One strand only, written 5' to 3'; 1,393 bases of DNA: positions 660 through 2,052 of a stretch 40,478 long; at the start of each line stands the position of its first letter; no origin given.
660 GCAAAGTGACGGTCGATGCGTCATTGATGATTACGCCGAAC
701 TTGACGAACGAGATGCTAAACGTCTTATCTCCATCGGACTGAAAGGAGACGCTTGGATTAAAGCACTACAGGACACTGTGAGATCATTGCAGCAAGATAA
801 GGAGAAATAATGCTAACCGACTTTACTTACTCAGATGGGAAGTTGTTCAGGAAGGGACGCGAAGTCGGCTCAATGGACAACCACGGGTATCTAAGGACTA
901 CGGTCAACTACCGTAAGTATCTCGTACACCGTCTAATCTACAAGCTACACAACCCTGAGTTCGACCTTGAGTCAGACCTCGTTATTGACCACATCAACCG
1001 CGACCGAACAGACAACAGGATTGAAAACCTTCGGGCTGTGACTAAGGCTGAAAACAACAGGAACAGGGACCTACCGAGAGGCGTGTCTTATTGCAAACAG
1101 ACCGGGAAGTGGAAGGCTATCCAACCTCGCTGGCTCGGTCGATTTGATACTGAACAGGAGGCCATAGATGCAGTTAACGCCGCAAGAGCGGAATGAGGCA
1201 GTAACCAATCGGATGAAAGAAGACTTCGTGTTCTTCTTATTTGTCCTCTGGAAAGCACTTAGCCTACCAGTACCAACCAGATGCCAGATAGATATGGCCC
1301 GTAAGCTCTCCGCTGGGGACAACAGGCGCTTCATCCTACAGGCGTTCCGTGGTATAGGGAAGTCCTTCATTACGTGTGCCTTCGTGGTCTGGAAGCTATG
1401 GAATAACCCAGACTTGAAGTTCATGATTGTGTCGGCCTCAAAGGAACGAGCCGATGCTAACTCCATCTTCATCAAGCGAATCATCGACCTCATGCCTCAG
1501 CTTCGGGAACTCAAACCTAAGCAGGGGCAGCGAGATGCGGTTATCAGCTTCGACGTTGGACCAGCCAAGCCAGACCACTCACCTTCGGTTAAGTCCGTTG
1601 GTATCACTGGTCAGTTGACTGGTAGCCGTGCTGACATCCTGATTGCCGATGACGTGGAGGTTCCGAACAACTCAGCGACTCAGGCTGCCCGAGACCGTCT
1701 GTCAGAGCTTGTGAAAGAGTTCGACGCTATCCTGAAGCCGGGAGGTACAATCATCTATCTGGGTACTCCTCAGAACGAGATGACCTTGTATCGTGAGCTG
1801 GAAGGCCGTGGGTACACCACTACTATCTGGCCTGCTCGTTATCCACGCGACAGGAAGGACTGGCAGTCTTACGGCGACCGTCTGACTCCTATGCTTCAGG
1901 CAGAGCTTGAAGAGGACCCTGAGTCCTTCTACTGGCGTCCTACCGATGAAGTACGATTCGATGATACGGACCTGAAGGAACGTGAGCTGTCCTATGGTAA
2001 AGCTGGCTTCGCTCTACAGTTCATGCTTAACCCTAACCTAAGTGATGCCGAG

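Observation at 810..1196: HNH-AP2 homing endonuclease wedged between spanin and large terminase genes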

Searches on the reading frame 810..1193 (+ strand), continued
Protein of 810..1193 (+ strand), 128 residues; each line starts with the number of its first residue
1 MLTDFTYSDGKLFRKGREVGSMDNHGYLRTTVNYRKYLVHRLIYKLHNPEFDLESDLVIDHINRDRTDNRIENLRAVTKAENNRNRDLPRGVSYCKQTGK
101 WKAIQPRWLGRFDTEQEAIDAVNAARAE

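Call 40: predict_structure(alignment_id=A1)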
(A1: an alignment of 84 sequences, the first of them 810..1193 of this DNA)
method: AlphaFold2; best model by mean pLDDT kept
length: 128 residues; sequences in the alignment: 84
mean_pLDDT: 95.1   pTM: 0.73
mean pLDDT of the five models: 95.1, 94.9, 93.2, 92.2, 91.5
residues with pLDDT >= 90: 118; 70-90: 10; 50-70: 0; < 50: 0
segments of 3 or more residues with pLDDT < 50: none
pLDDT, mean of each block of 10 residues (from residue 1): 94 97 96 96 97 96 96 97 87 96 93 97 93
secondary structure, 60 per line:
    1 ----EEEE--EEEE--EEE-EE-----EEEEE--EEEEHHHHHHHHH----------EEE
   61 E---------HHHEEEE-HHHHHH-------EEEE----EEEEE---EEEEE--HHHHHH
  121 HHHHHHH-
elements in order: E5-8 E11-14 E17-19 E28-32 E35-38 H39-47 E58-61 E74-77 H79-84 E92-95 E100-104 E108-112 H115-127
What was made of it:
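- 1074..1190 (+): C-terminal AP2-type DNA-binding domain, aa 89-127: three beta strands plus a helix. Signature: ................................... Model strands at aa 92-95, 100-104 and 108-112 and helix at 115-127 (call 40).
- On AP2 DNA-binding domain (PF00847): Model strands are at aa 92-95, 100-104 and 108-112, with a helix at 115-127 (call 40).
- Checked: It is nevertheless confirmed at fold level on a high-confidence model (pLDDT 95.1, call 40).
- The AF2 model has pLDDT 95.1 (call 40).
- Tried and rejected: I replaced it with a model built on an 84-sequence alignment (call 40).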

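Call 46: fold_search(model_id=the predicted structure, library=pdb)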
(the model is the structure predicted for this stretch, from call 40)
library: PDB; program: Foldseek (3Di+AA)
matches with E <= 10: 64; with E <= 0.001: 1
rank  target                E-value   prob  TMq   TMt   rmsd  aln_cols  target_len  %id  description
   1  1u3e_M                1.9e-04  1.00  0.50  0.38  11.4       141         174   19  DNA binding and cleavage by the HNH homing endonuclease I-HmuI (released 2004-08-31)
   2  7wq5_A                1.2e-01  1.00  0.26  0.20   4.0        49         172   31  Crystal structure of Arabidopsis transcriptional factor WRINKLED1 with dsDNA (released 2022-08-31)
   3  2o6m_A                2.9e-01  0.66  0.31  0.25   7.3        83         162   10  H98Q mutant of the homing endonuclease I-PPOI complexed with DNA (released 2007-10-30)
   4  1evw_A                4.3e-01  0.63  0.31  0.26   7.3        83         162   11  L116A MUTANT OF THE HOMING ENDONUCLEASE I-PPOI COMPLEXED TO HOMING SITE DNA. (released 2000-08-03)
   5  1cyq_A                5.5e-01  0.57  0.31  0.26   7.3        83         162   10  INTRON ENCODED HOMING ENDONUCLEASE I-PPOI (H98A)/DNA HOMING SITE COMPLEX (released 1999-11-19)
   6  1a74_A                6.2e-01  0.51  0.31  0.25   7.3        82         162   11  I-PPOL HOMING ENDONUCLEASE/DNA COMPLEX (released 1998-06-22)
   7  7b5h_AD               1.6e+00  0.04  0.15  0.02  16.7       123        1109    8  Cryo-EM structure of the contractile injection system base plate from Anabaena PCC7120 (released 2022-02-23)
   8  3st6_A                1.7e+00  0.02  0.13  0.06  15.3       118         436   12  Structure of a M. tuberculosis Synthase, MbtI, in Complex with an Isochorismate Analogue Inhibitor (released 2012-05-30)
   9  8qn5_A                2.2e+00  0.02  0.13  0.06  15.4       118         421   13  M. tuberculosis salicylate synthase MbtI in complex with methyl-AMT (new crystal form) (released 2023-11-15)
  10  3igm_A                2.6e+00  0.16  0.15  0.32  12.4        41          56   24  A 2.2A crystal structure of the AP2 domain of PF14_0633 from P. falciparum, bound as a domain-swapped dimer to its cog (released 2009-11-10)
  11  6za6_C                2.6e+00  0.02  0.13  0.06  15.6       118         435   13  M. tuberculosis salicylate synthase MbtI in complex with Ba2+ (released 2020-07-01)
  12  8fm1_A                2.8e+00  0.03  0.17  0.07  14.3        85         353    8  Structure of CBASS Cap5 from Pseudomonas syringae in the absence of a ligand (apo form dimer) (released 2024-02-07)
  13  9mhg_D                3.0e+00  0.02  0.15  0.09  16.8       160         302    9  Cryo EM reconstruction of PI3KC3-C1 in complex with Human RAB1A(Q70L), VPS34 kinase domain in the inactive conformatio (released 2025-02-12)
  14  3l56_B                3.1e+00  0.04  0.13  0.09  10.3        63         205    8  Crystal structure of the large c-terminal domain of polymerase basic protein 2 from influenza virus a/viet nam/1203/20 (released 2010-03-09)
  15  6siv_B                3.5e+00  0.02  0.15  0.14  16.5       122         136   14  Structure of HPV16 E6 oncoprotein in complex with mutant IRF3 LxxLL motif (released 2019-08-21)
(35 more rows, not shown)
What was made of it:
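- Foldseek gives 1U3E at 1.9e-4 (call 46).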

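Call 58: find_encoding_contigs(protein=P0003, flank=2500, max_places=2)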
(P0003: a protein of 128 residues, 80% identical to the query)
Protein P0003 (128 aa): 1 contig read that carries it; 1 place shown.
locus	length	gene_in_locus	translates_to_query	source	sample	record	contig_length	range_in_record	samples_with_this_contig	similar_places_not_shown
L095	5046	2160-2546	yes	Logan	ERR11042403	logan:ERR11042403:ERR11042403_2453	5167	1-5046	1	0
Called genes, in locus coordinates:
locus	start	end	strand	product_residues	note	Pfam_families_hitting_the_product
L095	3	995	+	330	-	?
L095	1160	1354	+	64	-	PF10746:Phage_holin_2_2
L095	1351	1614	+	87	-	PF11123:DNA_Packaging_2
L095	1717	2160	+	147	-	-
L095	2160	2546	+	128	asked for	PF13392:HNH_3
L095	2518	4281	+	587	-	PF22530:Terminase-T7_RNaseH-like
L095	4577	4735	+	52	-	-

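Call 59: find_encoding_contigs(protein=P0010, flank=2500, max_places=2)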
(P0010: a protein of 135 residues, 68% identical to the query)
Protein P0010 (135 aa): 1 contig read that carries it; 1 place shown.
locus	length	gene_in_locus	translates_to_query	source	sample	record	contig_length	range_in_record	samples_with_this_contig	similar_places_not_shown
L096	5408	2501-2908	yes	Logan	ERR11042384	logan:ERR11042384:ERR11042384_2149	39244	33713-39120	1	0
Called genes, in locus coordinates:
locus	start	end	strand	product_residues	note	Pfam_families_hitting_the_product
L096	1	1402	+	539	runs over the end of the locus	PF03906:Phage_T7_tail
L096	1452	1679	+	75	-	PF10746:Phage_holin_2_2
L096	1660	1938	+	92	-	PF11123:DNA_Packaging_2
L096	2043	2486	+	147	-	PF03245:Phage_lysis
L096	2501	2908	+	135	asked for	PF13392:HNH_3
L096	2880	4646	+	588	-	PF03237:Terminase_6N (weak), PF22530:Terminase-T7_RNaseH-like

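Call 60: find_encoding_contigs(protein=P0013, flank=2500, max_places=2)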
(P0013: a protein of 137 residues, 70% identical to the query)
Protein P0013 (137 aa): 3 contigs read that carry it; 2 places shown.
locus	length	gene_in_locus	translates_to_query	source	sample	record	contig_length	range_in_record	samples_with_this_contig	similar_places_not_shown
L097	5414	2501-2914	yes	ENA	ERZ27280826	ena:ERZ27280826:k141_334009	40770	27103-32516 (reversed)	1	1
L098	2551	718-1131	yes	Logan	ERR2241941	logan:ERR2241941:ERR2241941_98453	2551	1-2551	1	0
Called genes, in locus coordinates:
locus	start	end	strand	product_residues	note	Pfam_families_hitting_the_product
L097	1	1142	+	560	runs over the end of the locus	-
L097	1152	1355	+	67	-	PF10746:Phage_holin_2_2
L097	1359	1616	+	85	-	PF11123:DNA_Packaging_2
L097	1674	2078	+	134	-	PF13392:HNH_3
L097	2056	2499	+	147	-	PF03245:Phage_lysis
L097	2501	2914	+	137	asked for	PF13392:HNH_3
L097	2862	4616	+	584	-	PF22530:Terminase-T7_RNaseH-like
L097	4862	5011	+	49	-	-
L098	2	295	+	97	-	?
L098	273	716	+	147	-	PF03245:Phage_lysis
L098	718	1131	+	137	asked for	PF13392:HNH_3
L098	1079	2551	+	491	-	?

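Call 61: find_encoding_contigs(protein=P0016, flank=2500, max_places=2)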
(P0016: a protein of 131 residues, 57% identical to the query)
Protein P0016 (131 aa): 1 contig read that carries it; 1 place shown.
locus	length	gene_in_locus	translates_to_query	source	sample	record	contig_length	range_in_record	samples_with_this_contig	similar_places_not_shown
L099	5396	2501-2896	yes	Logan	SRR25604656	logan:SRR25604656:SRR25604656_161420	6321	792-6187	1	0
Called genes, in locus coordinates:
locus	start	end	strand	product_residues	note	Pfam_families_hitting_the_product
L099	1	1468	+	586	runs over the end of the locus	PF03906:Phage_T7_tail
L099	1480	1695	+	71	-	PF10746:Phage_holin_2_2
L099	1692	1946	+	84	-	PF11123:DNA_Packaging_2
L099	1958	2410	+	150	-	-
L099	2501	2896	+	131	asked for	PF00847:AP2 (faint), PF13392:HNH_3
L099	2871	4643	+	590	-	PF22530:Terminase-T7_RNaseH-like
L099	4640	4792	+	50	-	-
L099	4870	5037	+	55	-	-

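Call 62: find_encoding_contigs(protein=P0017, flank=3000, max_places=2)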
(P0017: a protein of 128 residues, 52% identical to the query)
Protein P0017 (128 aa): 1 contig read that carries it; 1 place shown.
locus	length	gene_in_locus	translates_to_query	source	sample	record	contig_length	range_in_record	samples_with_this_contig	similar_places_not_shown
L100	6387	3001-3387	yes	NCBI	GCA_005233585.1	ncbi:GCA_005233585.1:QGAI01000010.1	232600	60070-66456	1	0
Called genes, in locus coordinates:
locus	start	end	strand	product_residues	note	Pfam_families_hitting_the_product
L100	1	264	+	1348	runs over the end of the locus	PF01464:SLT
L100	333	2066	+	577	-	PF03906:Phage_T7_tail, PF05662:YadA_stalk (weak)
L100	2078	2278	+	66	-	PF10746:Phage_holin_2_2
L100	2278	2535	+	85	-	PF11123:DNA_Packaging_2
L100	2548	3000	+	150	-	-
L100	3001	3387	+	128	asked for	PF13392:HNH_3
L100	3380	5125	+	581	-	PF22530:Terminase-T7_RNaseH-like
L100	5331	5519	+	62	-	-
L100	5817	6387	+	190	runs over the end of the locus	PF08207:EFP_N, PF01132:EFP, PF09285:Elong-fact-P_C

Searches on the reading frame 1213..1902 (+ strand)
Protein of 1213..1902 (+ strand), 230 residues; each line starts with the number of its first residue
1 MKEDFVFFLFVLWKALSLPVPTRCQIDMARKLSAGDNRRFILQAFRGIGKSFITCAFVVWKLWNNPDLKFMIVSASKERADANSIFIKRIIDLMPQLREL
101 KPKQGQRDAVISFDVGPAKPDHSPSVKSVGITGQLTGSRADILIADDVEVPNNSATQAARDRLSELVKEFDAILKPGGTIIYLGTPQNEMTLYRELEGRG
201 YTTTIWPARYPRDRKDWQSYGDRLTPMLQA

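Call 37: find_related_loci(query=window:1213-1902:+, collection=viral_contigs, flank=1500)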
Query window:1213-1902:+ (230 aa) in viral_contigs; peptide patterns used: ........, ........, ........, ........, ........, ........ (x = any residue, [..] = any of these).
600 stretches matched a pattern (row limit reached: there are more); 589 encode a relative of the query (tblastn E <= 1e-3); the best 80 are kept; 80 distinct loci.
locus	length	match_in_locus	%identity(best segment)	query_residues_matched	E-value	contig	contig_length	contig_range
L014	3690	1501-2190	96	1-230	7e-153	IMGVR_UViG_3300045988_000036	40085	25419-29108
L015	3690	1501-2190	96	1-230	1e-152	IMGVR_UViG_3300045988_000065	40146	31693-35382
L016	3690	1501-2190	95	1-230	2e-153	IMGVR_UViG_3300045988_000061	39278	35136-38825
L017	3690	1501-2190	95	1-230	1e-151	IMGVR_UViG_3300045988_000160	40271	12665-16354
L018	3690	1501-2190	95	1-230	1e-151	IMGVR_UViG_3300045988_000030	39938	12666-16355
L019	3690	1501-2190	95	1-230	2e-151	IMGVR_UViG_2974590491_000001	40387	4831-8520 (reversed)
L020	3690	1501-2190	95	1-230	3e-152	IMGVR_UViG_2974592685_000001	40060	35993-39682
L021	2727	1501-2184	88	1-228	7e-139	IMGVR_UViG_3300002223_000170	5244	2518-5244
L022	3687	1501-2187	83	1-229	5e-133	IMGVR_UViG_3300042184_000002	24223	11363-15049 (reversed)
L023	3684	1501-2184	86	1-228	1e-132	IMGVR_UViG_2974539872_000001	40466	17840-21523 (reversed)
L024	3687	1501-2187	86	1-229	2e-133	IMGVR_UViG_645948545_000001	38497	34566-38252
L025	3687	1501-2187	83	1-229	1e-132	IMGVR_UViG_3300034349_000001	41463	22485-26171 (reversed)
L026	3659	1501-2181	85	1-227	1e-133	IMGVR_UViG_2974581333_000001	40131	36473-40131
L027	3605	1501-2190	83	1-228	5e-127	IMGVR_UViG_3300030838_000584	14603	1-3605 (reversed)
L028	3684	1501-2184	81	1-228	1e-125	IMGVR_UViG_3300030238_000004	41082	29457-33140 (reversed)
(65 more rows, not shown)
